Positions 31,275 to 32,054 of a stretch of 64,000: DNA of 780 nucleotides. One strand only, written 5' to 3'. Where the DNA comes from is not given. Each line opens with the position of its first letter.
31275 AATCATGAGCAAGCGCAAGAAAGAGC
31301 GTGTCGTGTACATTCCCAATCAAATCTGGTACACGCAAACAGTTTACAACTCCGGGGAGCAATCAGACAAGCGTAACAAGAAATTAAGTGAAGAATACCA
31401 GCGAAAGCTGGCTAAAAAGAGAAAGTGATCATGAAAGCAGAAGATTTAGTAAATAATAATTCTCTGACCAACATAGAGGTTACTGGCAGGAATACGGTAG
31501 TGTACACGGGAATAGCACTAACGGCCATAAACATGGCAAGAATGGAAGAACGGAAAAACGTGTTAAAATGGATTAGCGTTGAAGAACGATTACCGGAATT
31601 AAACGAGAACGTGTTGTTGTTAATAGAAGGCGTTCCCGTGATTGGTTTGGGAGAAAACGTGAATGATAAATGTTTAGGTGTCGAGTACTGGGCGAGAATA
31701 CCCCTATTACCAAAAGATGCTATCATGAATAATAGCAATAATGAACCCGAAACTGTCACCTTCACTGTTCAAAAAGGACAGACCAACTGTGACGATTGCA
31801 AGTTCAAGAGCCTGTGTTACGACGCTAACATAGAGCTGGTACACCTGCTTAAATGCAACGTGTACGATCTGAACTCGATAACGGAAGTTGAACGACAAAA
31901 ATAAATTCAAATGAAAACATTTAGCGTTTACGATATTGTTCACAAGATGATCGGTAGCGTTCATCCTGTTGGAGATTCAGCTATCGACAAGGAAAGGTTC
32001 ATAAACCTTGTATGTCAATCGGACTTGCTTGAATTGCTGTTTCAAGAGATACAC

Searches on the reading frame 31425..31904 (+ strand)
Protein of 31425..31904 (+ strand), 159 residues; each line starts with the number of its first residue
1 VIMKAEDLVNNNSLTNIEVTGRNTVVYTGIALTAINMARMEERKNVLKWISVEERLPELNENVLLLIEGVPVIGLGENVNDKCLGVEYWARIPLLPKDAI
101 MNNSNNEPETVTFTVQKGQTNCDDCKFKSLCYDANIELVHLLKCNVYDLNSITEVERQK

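Call 54: search_protein_families(library=pfam, proteins=[window:31425-31904:+], max_evalue=0.01)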
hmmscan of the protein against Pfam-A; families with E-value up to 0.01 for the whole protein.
window:31425-31904:+ (159 aa): 1 family
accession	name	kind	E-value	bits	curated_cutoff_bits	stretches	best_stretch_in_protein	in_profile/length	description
PF04448.17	DUF551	-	0.0001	23.6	22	1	48-73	1-20/68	Protein of unknown function (DUF551)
